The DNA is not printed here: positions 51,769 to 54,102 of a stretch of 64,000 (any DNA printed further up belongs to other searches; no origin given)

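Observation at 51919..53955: Catalytically dead GspE/PilB-like secretion ATPase (pseudo-ATPase) retaining N1 and zinc-finger elements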

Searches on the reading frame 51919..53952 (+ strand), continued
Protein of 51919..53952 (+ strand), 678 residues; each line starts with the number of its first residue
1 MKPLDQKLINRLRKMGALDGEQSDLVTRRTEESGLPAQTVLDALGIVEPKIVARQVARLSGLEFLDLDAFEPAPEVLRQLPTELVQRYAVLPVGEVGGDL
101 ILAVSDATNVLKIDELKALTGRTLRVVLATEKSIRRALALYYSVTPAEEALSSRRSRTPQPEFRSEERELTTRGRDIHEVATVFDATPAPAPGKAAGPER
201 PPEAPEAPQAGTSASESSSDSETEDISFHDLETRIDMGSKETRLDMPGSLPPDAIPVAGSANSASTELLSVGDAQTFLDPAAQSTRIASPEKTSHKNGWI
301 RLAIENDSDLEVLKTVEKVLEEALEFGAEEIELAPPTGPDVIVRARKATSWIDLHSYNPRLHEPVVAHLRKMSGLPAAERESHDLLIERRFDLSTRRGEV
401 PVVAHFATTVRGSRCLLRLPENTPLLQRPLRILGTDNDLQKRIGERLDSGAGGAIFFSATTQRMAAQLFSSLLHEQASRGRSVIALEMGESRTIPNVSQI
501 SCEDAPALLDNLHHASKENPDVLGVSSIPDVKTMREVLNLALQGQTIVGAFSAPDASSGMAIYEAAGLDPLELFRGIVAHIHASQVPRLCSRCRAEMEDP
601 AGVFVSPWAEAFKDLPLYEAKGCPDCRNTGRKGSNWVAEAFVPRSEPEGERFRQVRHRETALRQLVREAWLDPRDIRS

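Call 45: find_encoding_contigs(protein=P0036, flank=10000, max_places=2)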
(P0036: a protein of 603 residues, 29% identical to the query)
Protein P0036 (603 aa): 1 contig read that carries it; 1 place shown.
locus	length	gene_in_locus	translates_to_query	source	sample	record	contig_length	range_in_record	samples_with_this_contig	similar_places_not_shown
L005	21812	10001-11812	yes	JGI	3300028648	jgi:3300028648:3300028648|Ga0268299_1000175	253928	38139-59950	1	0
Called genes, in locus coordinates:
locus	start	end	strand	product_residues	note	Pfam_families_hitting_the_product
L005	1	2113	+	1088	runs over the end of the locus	PF13193:AMP-binding_C (faint), PF07517:SecA_DEAD, PF01043:SecA_PP_bind, PF21090:P-loop_SecA, PF07516:SecA_SW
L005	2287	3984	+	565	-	PF00999:Na_H_Exchanger, PF00359:PTS_EIIA_2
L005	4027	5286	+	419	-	PF13742:tRNA_anti_2, PF02601:Exonuc_VII_L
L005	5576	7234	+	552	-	PF00171:Aldedh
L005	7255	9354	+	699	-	PF04455:Saccharop_dh_N, PF21571:ArgZ-like_C_1st, PF21570:ArgZ-like_C_2nd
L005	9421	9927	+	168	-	-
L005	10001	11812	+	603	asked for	PF05157:MshEN, PF00437:T2SSE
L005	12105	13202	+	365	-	PF20582:UPF0758_N, PF04002:RadC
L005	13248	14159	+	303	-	PF21088:MS_channel_1st, PF00924:MS_channel_2nd, PF21082:MS_channel_3rd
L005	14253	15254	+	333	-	PF00701:DHDPS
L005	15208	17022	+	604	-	PF16949:ABC_tran_2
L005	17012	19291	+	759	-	PF03130:HEAT_PBS (faint), PF13513:HEAT_EZ (faint), PF02985:HEAT (faint), PF13646:HEAT_2, PF00160:Pro_isomerase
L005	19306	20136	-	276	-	PF02625:XdhC_CoxI, PF13478:XdhC_C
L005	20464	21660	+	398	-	PF04052:TolB_N, PF00930:DPPIV_N (faint), PF26550:Tricorn_2nd, PF10647:Gmad1 (faint), PF26549:Tricorn_N, PF07676:PD40, PF26549:Tricorn_N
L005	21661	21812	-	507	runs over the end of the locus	PF00072:Response_reg, PF00158:Sigma54_activat, PF14532:Sigma54_activ_2, PF00004:AAA (faint), PF07728:AAA_5 (weak), PF25601:AAA_lid_14, PF02954:HTH_8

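Call 46: find_encoding_contigs(protein=P0034, flank=10000, max_places=2)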
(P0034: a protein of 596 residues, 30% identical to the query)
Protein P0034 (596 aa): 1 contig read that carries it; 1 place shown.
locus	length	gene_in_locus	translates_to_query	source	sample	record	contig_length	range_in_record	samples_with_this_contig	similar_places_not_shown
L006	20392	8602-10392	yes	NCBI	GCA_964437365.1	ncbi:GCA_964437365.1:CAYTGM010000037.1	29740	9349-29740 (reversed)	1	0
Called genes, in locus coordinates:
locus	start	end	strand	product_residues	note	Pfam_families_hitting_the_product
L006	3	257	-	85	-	?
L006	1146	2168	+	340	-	-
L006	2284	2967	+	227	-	PF07963:N_methyl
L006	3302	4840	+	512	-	PF00639:Rotamase (weak), PF13145:Rotamase_2 (weak)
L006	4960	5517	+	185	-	-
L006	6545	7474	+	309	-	-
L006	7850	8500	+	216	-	PF00753:Lactamase_B, PF23023:Anti-Pycsar_Apyc1 (faint)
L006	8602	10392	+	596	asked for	PF05157:MshEN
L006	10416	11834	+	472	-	PF20582:UPF0758_N, PF04002:RadC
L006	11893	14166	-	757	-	PF07995:GSDH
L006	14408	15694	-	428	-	PF00375:SDF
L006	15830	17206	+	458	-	PF25973:BSH_CzcB (faint), PF25954:Beta-barrel_RND_2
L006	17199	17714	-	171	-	PF00300:His_Phos_1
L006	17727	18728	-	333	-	PF00535:Glycos_transf_2, PF13641:Glyco_tranf_2_3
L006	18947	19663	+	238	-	PF01476:LysM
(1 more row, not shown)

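Call 47: find_encoding_contigs(protein=P0033, flank=10000, max_places=2)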
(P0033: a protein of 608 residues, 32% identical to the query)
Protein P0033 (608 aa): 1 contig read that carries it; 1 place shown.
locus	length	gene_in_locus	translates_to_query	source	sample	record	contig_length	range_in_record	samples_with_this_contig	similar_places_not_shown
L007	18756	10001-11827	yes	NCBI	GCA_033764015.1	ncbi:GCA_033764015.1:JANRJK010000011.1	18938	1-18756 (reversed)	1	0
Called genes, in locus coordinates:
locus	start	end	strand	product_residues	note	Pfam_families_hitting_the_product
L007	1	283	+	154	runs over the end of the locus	PF04391:DUF533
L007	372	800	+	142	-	PF01042:Ribonuc_L-PSP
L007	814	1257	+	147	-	-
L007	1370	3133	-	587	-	-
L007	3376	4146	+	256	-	PF06130:PTAC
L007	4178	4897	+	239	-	PF01479:S4 (weak), PF01728:FtsJ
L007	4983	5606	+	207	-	PF18306:LDcluster4, PF03641:Lysine_decarbox (weak)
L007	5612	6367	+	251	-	PF00081:Sod_Fe_N, PF02777:Sod_Fe_C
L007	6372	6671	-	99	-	PF03319:EutN_CcmL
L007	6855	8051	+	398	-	-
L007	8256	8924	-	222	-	-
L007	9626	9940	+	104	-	-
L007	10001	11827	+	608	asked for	PF05157:MshEN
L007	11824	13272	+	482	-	PF20582:UPF0758_N, PF04002:RadC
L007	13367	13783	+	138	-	PF01029:NusB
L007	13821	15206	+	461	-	PF01554:MatE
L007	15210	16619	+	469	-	PF01593:Amino_oxidase, PF13450:NAD_binding_8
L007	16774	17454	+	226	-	PF01476:LysM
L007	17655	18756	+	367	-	PF00069:Pkinase, PF07714:PK_Tyr_Ser-Thr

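Call 51: find_encoding_contigs(protein=P0031, flank=6000, max_places=2)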
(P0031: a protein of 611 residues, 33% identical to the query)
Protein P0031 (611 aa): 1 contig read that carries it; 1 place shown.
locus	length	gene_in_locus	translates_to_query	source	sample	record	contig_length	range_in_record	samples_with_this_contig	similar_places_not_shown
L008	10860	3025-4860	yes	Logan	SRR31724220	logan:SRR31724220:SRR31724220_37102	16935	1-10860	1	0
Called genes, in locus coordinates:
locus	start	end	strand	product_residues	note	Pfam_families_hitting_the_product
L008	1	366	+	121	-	?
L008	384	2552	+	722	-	PF04455:Saccharop_dh_N, PF21571:ArgZ-like_C_1st, PF21570:ArgZ-like_C_2nd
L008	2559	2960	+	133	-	-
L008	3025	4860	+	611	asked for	PF05157:MshEN, PF00437:T2SSE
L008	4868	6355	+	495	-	PF00633:HHH (faint), PF14520:HHH_5 (faint), PF20582:UPF0758_N, PF04002:RadC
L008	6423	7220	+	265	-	PF00535:Glycos_transf_2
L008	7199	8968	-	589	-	PF00012:HSP70, PF06723:MreB_Mbl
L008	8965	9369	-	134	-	PF01850:PIN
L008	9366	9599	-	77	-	-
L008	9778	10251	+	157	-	PF03473:MOSC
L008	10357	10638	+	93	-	PF12728:HTH_17 (weak)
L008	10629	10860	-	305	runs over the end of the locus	PF01979:Amidohydro_1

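Call 52: find_encoding_contigs(protein=P0180, flank=6000, max_places=2)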
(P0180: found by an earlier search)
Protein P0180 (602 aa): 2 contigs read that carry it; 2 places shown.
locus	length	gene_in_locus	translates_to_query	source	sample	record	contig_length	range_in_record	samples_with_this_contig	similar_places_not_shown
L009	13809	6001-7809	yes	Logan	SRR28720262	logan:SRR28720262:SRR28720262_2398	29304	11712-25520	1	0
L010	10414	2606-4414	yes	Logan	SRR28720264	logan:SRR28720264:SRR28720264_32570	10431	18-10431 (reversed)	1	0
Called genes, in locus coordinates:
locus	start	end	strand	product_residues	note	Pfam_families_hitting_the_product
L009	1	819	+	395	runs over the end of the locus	PF13439:Glyco_transf_4, PF13579:Glyco_trans_4_4 (weak), PF20706:GT4-conflict, PF00534:Glycos_transf_1, PF13692:Glyco_trans_1_4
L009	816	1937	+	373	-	PF13477:Glyco_trans_4_2, PF00534:Glycos_transf_1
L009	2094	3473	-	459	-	PF07690:MFS_1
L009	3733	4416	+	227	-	PF02567:PhzC-PhzF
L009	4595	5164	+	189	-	-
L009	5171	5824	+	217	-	PF23023:Anti-Pycsar_Apyc1 (faint), PF00753:Lactamase_B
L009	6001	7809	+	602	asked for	PF05157:MshEN, PF00437:T2SSE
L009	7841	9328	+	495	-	PF20582:UPF0758_N, PF04002:RadC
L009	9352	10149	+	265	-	PF00657:Lipase_GDSL, PF13472:Lipase_GDSL_2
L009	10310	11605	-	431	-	PF00375:SDF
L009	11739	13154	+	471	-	PF25944:Beta-barrel_RND (weak), PF25954:Beta-barrel_RND_2, PF25989:YknX_C (weak)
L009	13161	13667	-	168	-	PF00300:His_Phos_1 (weak)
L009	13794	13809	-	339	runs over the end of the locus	PF00356:LacI, PF00532:Peripla_BP_1, PF13377:Peripla_BP_3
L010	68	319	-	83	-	-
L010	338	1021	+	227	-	PF02567:PhzC-PhzF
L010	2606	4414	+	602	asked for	PF05157:MshEN, PF00437:T2SSE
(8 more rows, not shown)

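Call 53: find_encoding_contigs(protein=P0027, flank=6000, max_places=2)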
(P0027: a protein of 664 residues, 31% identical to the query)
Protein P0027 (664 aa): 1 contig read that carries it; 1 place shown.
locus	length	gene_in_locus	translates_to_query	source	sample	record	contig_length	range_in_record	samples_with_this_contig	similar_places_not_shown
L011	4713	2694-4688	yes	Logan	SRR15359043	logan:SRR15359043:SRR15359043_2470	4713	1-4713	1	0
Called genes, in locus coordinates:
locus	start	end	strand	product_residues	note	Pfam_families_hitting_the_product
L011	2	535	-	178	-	?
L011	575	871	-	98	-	PF00166:Cpn10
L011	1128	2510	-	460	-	PF13432:TPR_16 (weak), PF14559:TPR_19, PF13489:Methyltransf_23, PF07021:MetW (weak), PF13847:Methyltransf_31, PF08241:Methyltransf_11, PF08242:Methyltransf_12, PF13649:Methyltransf_25, +2 more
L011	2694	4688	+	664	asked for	PF05157:MshEN, PF00437:T2SSE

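Call 54: find_encoding_contigs(protein=P0020, flank=6000, max_places=2)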
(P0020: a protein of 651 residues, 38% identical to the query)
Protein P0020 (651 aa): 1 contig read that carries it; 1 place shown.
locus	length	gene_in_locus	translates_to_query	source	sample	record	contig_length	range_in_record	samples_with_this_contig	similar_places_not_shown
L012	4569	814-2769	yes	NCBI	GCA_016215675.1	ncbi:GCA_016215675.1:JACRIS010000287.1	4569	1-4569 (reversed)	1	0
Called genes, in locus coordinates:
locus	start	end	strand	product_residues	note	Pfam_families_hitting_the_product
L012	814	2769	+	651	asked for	PF05157:MshEN, PF00437:T2SSE (weak)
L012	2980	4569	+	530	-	PF02518:HATPase_c, PF00204:DNA_gyraseB, PF01751:Toprim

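Call 59: search_protein_families(library=pfam, proteins=[L003:12178-13644:+, L004:2799-4292:+, L005:12105-13199:+, L007:11824-13269:+, L008:4868-6352:+], max_evalue=0.1)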
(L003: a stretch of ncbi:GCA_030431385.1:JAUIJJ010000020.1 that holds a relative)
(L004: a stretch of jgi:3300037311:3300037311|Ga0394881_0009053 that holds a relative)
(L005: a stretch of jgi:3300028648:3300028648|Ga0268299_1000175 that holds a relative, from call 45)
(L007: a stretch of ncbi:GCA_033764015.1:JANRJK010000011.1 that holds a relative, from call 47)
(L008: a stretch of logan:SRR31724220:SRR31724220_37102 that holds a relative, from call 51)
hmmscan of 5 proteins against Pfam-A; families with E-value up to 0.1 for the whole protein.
L003:12178-13644:+ (489 aa): 7 families
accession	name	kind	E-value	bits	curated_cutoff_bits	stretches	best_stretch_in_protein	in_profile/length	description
PF04002.20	RadC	-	2.9e-43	147.1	22.1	1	367-486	1-120/121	RadC-like JAB domain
PF20582.4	UPF0758_N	-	4.3e-27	94.4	27.1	1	271-344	5-77/77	UPF0758 N-terminal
PF00633.29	HHH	-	0.00048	20.3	24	1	328-348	9-29/30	Helix-hairpin-helix motif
PF14520.12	HHH_5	-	0.00084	20.2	27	1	315-350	19-55/57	Helix-hairpin-helix domain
PF10576.14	EndIII_4Fe-2S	-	0.012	16.3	20.5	1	235-247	5-17/17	Iron-sulfur binding domain of endonuclease III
PF12826.13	HHH_2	-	0.019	15.5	27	1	316-347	21-52/64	Helix-hairpin-helix motif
PF14464.11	Prok-JAB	-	0.031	14.6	25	1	413-458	53-94/114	Prokaryotic homologs of the JAB domain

L004:2799-4292:+ (498 aa): 3 families
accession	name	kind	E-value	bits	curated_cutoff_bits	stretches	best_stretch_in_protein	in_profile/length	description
PF04002.20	RadC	-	1.8e-39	134.8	22.1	1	375-493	2-120/121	RadC-like JAB domain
PF20582.4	UPF0758_N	-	6.6e-16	58.6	27.1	1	281-341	6-65/77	UPF0758 N-terminal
PF14464.11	Prok-JAB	-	0.004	17.4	25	1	423-471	52-100/114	Prokaryotic homologs of the JAB domain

L005:12105-13199:+ (365 aa): 7 families
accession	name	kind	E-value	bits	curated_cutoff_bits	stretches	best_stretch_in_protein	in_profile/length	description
PF04002.20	RadC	-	2.8e-42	143.9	22.1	1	241-360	1-120/121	RadC-like JAB domain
PF20582.4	UPF0758_N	-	6.9e-24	84.2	27.1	1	144-218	4-77/77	UPF0758 N-terminal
PF00633.29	HHH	-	0.00037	20.6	24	1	195-222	2-29/30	Helix-hairpin-helix motif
PF12826.13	HHH_2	-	0.00073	20.1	27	1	184-221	15-52/64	Helix-hairpin-helix motif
PF14464.11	Prok-JAB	-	0.0017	18.7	25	1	274-333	45-95/114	Prokaryotic homologs of the JAB domain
PF14520.12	HHH_5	-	0.0074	17.2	27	1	186-224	16-55/57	Helix-hairpin-helix domain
PF21943.1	TetR_C_46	-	0.036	14.7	27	0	294-347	38-92/109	Tetracyclin repressor-like, C-terminal domain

L007:11824-13269:+ (482 aa): 6 families
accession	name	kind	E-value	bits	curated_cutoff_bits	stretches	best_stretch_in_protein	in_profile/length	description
PF04002.20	RadC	-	3.6e-42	143.6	22.1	1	359-477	2-120/121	RadC-like JAB domain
PF20582.4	UPF0758_N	-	4.7e-23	81.5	27.1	1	263-335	6-77/77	UPF0758 N-terminal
PF12826.13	HHH_2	-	0.00079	20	27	1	300-338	14-52/64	Helix-hairpin-helix motif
PF14520.12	HHH_5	-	0.0031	18.4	27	1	301-341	14-55/57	Helix-hairpin-helix domain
PF00633.29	HHH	-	0.0067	16.7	24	1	311-339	1-29/30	Helix-hairpin-helix motif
PF14464.11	Prok-JAB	-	0.021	15.1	25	1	382-443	23-88/114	Prokaryotic homologs of the JAB domain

L008:4868-6352:+ (495 aa): 8 families
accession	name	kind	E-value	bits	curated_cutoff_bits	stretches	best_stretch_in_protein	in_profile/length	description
PF04002.20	RadC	-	1.8e-44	151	22.1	1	374-492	2-120/121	RadC-like JAB domain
PF20582.4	UPF0758_N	-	7.3e-25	87.3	27.1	1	277-350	5-77/77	UPF0758 N-terminal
PF14520.12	HHH_5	-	6e-06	27.1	27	1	318-356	15-55/57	Helix-hairpin-helix domain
PF00633.29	HHH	-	1.4e-05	25.1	24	1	326-354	1-29/30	Helix-hairpin-helix motif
PF07304.16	SRA1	-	0.024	14.8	23.3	1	28-89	46-108/147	Steroid receptor RNA activator (SRA1)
PF10576.14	EndIII_4Fe-2S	-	0.026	15.3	20.5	1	239-251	5-17/17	Iron-sulfur binding domain of endonuclease III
PF12826.13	HHH_2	-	0.038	14.6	27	0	316-353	15-52/64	Helix-hairpin-helix motif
PF14464.11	Prok-JAB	-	0.048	14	25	0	419-459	53-89/114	Prokaryotic homologs of the JAB domain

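Call 62: list_cluster_members(proteins=[P0049, P0066, P0084, P0086, P0089, P0104, P0119, P0121, P0126, P0053])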
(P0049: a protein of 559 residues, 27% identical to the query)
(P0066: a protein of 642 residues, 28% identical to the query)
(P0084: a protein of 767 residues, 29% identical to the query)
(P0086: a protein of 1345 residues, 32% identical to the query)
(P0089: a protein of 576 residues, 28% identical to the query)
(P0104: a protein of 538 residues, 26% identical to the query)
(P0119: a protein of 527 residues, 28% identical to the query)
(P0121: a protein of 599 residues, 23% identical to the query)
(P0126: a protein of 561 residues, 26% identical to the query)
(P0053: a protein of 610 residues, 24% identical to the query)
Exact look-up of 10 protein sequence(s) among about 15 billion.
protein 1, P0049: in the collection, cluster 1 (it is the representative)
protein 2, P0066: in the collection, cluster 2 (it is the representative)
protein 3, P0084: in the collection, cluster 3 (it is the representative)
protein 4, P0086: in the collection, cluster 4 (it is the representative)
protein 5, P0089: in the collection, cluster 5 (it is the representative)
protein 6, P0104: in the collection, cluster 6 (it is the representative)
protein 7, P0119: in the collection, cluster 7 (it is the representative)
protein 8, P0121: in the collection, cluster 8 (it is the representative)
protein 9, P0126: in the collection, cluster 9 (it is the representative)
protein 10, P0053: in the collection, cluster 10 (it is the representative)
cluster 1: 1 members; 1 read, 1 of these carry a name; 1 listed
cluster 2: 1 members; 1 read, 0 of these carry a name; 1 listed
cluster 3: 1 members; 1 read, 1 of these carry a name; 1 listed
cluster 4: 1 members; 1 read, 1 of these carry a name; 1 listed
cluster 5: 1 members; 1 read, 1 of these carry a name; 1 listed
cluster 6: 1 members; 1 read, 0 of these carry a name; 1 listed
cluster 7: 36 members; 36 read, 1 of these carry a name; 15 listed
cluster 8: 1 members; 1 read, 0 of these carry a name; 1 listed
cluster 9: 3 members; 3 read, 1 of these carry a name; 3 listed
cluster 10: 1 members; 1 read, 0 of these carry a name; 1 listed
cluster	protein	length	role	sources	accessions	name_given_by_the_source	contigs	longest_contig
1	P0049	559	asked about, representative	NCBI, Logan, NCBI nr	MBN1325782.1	Flp pilus assembly complex ATPase component TadA [Candidatus Falkowbacteria bacterium]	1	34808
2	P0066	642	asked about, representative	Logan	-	-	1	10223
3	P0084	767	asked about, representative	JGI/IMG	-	type IV pilus assembly protein PilB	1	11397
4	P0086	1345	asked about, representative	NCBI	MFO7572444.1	MAG: ATPase, T2SS/T4P/T4SS family [Gaiellaceae bacterium]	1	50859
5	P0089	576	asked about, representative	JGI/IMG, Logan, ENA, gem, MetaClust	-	\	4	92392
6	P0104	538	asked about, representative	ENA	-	-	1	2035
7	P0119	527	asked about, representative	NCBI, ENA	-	-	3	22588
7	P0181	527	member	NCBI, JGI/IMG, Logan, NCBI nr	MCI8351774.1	MAG: Flp pilus assembly complex ATPase component TadA [Oscillospiraceae bacterium] | type IV pilus assembly protein PilB | Flp pilus assembly complex ATPase component TadA [Oscillospiraceae bacterium]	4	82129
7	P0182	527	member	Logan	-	-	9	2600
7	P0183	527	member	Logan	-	-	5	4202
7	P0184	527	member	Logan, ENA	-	-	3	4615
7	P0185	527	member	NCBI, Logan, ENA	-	-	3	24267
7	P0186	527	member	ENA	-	-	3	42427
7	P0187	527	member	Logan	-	-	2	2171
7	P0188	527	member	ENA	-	-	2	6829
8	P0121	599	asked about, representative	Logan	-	-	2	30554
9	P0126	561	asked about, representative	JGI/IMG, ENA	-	-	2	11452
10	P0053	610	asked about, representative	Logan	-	-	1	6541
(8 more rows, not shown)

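Call 73: search_protein_families(library=padloc, proteins=[window:51919-53952:+, L003:12178-13644:+, L008:4868-6352:+], max_evalue=0.001)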
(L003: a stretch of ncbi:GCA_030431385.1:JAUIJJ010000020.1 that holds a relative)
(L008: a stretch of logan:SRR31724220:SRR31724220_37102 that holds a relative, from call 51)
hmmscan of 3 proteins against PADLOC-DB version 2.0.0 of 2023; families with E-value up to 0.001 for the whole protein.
window:51919-53952:+ (678 aa): 0 families

L003:12178-13644:+ (489 aa): 0 families

L008:4868-6352:+ (495 aa): 0 families
